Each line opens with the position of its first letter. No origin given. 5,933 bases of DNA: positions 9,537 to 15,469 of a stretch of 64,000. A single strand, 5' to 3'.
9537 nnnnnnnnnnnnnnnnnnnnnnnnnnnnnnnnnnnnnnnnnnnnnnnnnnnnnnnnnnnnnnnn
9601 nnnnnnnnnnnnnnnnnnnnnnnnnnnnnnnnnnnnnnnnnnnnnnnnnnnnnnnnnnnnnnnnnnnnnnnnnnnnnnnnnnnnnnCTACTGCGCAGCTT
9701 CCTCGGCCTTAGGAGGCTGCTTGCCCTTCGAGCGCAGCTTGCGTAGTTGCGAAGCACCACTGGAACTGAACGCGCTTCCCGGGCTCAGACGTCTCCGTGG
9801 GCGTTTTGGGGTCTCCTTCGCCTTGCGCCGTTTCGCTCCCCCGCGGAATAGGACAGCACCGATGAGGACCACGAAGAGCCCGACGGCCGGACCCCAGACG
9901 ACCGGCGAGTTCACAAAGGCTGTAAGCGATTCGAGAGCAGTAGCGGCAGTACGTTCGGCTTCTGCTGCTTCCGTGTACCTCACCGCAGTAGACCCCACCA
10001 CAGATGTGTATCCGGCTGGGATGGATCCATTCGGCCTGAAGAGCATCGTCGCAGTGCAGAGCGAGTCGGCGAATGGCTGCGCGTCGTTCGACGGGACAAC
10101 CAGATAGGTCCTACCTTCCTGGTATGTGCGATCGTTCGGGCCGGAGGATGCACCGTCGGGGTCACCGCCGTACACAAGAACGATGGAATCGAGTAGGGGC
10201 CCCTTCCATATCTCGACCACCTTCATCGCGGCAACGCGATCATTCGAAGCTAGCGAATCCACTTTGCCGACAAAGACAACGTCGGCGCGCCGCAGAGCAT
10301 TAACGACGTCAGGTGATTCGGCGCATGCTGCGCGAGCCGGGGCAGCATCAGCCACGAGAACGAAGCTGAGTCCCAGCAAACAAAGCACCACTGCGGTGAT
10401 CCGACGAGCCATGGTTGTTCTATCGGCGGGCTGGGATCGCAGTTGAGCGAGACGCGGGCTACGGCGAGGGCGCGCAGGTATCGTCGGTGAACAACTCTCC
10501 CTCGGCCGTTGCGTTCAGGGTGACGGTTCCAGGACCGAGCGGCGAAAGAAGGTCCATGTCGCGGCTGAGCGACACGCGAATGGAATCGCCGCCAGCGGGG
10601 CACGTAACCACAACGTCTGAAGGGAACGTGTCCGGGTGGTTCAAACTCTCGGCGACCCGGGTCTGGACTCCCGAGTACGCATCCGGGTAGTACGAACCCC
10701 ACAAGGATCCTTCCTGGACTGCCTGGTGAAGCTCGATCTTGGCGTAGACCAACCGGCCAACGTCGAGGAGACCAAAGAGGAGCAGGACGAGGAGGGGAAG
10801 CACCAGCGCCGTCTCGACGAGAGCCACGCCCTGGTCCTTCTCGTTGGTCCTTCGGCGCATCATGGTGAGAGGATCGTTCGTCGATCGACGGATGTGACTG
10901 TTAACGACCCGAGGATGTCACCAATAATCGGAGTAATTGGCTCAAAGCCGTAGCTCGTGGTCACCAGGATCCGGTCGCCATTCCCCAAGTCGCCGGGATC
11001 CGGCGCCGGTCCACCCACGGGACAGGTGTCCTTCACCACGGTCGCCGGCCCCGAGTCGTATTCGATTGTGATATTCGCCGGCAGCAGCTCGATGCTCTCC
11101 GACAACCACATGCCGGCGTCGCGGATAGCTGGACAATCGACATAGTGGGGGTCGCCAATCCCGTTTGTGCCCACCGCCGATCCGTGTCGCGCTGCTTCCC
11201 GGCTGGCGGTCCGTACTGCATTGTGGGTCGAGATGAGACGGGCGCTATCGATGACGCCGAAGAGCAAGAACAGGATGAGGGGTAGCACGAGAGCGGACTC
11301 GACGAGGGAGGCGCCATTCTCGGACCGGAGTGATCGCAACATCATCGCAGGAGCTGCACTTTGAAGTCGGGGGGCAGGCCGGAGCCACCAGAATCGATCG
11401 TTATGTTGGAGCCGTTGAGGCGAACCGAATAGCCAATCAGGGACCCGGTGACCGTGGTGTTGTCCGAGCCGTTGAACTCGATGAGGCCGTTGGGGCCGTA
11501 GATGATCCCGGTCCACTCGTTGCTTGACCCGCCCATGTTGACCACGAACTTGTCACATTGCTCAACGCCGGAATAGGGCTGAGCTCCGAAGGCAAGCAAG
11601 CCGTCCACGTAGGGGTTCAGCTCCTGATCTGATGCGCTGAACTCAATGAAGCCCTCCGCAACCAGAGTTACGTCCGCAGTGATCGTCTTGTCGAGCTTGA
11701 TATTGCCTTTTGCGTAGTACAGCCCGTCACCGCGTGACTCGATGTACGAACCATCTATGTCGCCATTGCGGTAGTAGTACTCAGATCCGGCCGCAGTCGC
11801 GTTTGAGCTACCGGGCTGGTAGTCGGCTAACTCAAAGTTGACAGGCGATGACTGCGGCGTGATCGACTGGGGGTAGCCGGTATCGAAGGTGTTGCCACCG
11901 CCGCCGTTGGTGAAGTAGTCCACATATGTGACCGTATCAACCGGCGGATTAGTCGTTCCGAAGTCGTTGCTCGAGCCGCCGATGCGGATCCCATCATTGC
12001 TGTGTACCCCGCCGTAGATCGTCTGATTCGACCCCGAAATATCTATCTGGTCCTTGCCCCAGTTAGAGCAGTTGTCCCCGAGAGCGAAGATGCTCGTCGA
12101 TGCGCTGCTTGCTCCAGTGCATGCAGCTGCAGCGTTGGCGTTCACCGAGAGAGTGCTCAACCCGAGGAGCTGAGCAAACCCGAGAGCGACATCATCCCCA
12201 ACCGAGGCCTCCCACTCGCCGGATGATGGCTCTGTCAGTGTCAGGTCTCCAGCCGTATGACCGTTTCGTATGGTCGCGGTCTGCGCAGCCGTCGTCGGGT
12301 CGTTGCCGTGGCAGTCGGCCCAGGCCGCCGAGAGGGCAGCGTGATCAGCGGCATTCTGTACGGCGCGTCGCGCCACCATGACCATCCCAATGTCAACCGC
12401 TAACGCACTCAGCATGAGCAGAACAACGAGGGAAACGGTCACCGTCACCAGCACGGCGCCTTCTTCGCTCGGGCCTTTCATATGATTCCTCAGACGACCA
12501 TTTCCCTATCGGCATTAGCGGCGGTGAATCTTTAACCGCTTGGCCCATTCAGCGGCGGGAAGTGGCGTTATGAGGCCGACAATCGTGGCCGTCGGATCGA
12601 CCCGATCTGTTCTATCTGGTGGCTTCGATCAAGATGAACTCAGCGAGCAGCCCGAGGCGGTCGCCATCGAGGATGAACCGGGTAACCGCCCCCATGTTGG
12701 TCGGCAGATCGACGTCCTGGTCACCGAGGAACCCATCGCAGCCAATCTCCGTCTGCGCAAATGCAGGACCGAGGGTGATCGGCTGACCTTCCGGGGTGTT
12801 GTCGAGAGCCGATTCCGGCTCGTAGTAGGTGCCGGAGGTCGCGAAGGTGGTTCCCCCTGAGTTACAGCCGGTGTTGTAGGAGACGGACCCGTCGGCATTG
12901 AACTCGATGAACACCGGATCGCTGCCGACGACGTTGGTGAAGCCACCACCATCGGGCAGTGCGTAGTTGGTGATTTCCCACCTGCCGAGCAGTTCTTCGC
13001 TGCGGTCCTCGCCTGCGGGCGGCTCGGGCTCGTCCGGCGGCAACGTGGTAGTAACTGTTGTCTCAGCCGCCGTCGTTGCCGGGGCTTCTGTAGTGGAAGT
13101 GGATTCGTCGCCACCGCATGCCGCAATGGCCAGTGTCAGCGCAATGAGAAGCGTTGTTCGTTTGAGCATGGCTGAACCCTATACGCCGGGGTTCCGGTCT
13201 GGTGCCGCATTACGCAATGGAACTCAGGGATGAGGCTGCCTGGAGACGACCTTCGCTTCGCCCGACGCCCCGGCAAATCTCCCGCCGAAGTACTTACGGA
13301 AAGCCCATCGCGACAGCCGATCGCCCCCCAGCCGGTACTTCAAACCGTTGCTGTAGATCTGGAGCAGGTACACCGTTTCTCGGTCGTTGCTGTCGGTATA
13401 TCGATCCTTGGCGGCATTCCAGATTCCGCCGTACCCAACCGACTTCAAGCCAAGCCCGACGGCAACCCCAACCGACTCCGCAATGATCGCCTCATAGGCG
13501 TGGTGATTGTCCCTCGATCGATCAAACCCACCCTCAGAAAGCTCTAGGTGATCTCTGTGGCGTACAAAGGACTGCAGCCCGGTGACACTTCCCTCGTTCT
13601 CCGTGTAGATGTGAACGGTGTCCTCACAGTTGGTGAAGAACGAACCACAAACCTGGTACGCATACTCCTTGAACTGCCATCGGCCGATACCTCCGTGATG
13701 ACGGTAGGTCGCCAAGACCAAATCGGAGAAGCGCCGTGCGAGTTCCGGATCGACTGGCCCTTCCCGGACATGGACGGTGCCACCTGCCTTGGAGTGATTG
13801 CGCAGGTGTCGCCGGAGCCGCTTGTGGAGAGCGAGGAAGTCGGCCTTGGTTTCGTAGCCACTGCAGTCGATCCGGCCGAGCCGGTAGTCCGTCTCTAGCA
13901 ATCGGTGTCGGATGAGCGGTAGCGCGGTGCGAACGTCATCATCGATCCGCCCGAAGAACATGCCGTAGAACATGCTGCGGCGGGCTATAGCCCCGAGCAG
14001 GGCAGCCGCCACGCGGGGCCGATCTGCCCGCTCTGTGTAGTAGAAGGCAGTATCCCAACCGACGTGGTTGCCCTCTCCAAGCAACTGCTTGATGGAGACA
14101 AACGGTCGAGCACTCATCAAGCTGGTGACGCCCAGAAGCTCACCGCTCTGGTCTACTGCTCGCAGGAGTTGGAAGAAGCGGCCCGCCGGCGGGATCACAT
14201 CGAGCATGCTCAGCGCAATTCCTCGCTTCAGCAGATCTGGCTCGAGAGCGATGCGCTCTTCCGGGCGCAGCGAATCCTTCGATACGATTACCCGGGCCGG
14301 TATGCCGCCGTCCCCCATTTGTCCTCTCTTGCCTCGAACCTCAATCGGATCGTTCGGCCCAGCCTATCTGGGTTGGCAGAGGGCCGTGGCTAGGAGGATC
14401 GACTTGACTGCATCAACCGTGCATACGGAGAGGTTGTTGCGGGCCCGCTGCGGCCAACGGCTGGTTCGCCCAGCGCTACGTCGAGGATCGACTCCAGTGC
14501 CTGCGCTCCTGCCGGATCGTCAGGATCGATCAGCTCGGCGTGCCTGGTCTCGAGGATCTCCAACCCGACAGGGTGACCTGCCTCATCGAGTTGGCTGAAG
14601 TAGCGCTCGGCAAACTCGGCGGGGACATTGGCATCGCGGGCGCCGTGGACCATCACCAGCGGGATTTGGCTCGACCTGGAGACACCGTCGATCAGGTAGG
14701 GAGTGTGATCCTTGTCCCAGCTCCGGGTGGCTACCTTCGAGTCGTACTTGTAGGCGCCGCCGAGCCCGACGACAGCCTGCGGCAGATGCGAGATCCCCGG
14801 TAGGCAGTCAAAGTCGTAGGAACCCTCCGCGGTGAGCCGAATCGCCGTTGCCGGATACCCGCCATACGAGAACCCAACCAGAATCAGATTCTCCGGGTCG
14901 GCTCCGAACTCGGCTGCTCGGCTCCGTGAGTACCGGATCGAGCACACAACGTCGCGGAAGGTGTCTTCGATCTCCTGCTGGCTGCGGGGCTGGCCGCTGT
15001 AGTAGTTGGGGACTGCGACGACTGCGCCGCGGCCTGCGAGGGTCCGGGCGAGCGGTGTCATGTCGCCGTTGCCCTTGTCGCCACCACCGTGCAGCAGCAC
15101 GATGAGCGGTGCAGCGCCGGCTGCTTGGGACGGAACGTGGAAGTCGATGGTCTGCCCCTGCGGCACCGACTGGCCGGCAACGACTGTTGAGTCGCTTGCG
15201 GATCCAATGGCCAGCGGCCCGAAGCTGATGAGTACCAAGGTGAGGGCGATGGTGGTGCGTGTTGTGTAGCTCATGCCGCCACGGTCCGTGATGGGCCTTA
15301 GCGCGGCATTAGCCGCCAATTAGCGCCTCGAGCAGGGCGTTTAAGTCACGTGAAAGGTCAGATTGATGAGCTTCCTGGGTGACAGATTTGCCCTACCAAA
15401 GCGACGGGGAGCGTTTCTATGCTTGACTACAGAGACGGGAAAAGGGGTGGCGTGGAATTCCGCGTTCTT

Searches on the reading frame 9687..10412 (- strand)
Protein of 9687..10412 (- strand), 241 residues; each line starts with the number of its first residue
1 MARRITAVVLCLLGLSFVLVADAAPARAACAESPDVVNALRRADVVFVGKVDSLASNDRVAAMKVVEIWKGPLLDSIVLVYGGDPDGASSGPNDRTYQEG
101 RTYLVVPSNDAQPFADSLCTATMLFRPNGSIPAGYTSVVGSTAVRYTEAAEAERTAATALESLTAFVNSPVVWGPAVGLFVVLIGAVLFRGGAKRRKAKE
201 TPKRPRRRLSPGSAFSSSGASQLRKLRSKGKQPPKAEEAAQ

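Call 10: search_protein_families(library=pfam, proteins=[window:9687-10412:-], max_evalue=0.01)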
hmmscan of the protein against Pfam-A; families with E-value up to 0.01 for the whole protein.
window:9687-10412:- (241 aa): 1 family
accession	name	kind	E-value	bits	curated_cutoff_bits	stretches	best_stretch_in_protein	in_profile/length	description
PF13567.11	DUF4131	-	0.0031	17.7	31.6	0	3-59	28-81/165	Domain of unknown function (DUF4131)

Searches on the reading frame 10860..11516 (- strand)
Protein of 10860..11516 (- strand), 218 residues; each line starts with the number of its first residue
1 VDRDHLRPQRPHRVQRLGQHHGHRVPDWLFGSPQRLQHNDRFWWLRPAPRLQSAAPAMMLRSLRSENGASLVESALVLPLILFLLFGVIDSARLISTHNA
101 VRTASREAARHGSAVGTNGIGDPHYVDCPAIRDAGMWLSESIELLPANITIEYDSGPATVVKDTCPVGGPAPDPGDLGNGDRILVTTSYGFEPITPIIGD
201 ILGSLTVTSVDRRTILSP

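Call 10: search_protein_families(library=pfam, proteins=[window:10860-11516:-], max_evalue=0.01)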
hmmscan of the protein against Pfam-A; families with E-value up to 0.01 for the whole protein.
window:10860-11516:- (218 aa): 1 family
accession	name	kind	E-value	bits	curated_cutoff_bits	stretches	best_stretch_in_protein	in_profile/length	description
PF07811.17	TadE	-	4.8e-13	49.4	22.9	1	68-110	1-43/43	TadE-like protein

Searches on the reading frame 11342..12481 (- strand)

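Call 10: search_protein_families(library=pfam, proteins=[window:11342-12481:-], max_evalue=0.01)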
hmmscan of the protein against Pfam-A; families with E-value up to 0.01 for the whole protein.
window:11342-12481:- (379 aa): 2 families
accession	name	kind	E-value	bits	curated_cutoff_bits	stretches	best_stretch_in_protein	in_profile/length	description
PF13400.11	Tad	-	4.7e-09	36.9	22.3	1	8-55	1-47/47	Putative Flp pilus-assembly TadE/G-like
PF23981.1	DUF7305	-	1.5e-06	28.6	27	1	235-360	36-176/185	Domain of unknown function (DUF7305)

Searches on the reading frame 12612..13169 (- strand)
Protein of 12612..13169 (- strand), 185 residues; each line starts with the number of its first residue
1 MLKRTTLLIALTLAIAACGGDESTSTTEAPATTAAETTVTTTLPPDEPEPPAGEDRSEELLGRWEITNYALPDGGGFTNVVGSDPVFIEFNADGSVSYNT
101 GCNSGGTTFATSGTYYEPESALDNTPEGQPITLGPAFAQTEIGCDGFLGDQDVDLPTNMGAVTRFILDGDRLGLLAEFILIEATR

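Call 10: search_protein_families(library=pfam, proteins=[window:12612-13169:-], max_evalue=0.01)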
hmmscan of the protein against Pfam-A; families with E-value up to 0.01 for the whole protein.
window:12612-13169:- (185 aa): 1 family
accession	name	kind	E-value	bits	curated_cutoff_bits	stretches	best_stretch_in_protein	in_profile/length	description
PF03724.22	META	-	4.6e-05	23.8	24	1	80-175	19-98/109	META domain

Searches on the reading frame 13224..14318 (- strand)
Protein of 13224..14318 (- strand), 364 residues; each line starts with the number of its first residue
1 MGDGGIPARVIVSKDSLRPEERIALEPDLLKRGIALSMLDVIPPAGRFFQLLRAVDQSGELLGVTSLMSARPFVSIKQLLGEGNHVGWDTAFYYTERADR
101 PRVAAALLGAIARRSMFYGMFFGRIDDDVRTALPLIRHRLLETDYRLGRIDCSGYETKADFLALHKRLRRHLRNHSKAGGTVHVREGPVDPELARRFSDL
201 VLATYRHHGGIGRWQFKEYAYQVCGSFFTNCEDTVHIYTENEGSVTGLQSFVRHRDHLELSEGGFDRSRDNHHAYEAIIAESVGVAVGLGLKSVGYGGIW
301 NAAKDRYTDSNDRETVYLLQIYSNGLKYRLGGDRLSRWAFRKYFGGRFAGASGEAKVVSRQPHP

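Call 10: search_protein_families(library=pfam, proteins=[window:13224-14318:-], max_evalue=0.01)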
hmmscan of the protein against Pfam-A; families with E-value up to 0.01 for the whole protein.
window:13224-14318:- (364 aa): 1 family
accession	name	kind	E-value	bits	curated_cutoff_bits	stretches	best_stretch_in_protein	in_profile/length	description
PF13480.13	Acetyltransf_6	-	0.00063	20.4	22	1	166-298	5-136/143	Acetyltransferase (GNAT) domain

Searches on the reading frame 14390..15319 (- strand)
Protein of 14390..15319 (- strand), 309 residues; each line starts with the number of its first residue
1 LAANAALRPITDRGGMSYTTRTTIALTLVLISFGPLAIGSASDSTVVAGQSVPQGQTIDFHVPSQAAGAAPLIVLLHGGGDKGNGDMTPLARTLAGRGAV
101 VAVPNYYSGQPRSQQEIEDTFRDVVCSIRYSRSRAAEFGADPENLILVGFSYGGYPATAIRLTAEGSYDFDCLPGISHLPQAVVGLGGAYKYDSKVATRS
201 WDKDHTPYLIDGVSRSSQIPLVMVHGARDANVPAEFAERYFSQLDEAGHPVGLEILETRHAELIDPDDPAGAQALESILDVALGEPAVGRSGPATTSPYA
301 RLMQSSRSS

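Call 10: search_protein_families(library=pfam, proteins=[window:14390-15319:-], max_evalue=0.01)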
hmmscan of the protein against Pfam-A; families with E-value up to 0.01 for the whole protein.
window:14390-15319:- (309 aa): 10 families
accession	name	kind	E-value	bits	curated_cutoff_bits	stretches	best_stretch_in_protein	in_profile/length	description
PF20434.5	BD-FAE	-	5.9e-13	49.3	26.8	1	58-164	1-110/215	BD-FAE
PF00326.27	Peptidase_S9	-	2.1e-07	31.1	22.6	1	93-255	9-181/213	Prolyl oligopeptidase family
PF12697.13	Abhydrolase_6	-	1.1e-06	29.9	26.3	1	73-179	1-85/217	Alpha/beta hydrolase family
PF02230.22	Abhydrolase_2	-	9.8e-05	22.7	23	0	62-86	6-30/217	Phospholipase/Carboxylesterase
PF07859.19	Abhydrolase_3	-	0.00012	22.3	25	1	74-166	2-94/210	alpha/beta hydrolase fold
PF00561.26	Abhydrolase_1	-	0.00063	19.9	25.8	1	71-159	1-85/245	alpha/beta hydrolase fold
PF11144.14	DUF2920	-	0.0029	17.3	24.7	0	123-160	168-203/400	Protein of unknown function (DUF2920)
PF07224.18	Chlorophyllase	-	0.0052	16.1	26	1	61-175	34-149/301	Chlorophyllase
PF00135.34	COesterase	-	0.0053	16.2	27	0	63-160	93-200/515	Carboxylesterase family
PF12146.15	Hydrolase_4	-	0.0059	16.4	27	0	72-162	6-95/239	Serine aminopeptidase, S33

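Call 81: search_solved_structures(query=window:14390-15274:-, max_evalue=0.01)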
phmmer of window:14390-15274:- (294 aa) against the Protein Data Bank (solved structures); distinct sequences matched with E-value up to 0.01: 29.
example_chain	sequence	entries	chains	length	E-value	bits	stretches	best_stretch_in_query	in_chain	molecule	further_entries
9x6a_A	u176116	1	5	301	2.3e-09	40.6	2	29-142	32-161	carboxylesterase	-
5ao9_A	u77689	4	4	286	4.1e-09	39.8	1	56-144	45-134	ESTERASE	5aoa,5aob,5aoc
7bfn_A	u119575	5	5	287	4.1e-09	39.8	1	56-144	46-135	Esterase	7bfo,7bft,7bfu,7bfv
7bfr_A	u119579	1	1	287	1.6e-08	37.8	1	56-144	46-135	Esterase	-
6k34_B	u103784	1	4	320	2.9e-06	30.4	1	36-150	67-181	Lipase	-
3wyd_A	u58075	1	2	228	5.3e-05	26.3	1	37-147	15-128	LC-Est1C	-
6xyc_A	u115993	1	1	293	7.1e-05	25.9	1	39-143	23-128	Acetyl xylan esterase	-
6tkx_A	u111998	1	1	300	7.5e-05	25.8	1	39-143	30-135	Carbohydrate esterase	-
3f67_A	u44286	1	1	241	0.00032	23.7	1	30-140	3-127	Putative dienelactone hydrolase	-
7wol_A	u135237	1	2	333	0.0004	23.4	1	44-150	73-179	Lipase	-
4ypv_A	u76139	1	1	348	0.00097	22.1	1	42-146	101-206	Est8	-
9w30_A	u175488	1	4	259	0.0011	21.9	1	45-242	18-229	Alpha/beta superfamily hydrolase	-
6nkf_A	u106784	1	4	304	0.0011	21.9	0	56-164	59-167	Lip_vut4, C3L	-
4n5h_X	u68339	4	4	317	0.0012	21.9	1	35-163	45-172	Esterase/lipase | Esterase B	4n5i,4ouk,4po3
5hc0_A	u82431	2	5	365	0.0018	21.3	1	49-161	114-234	Lipolytic enzyme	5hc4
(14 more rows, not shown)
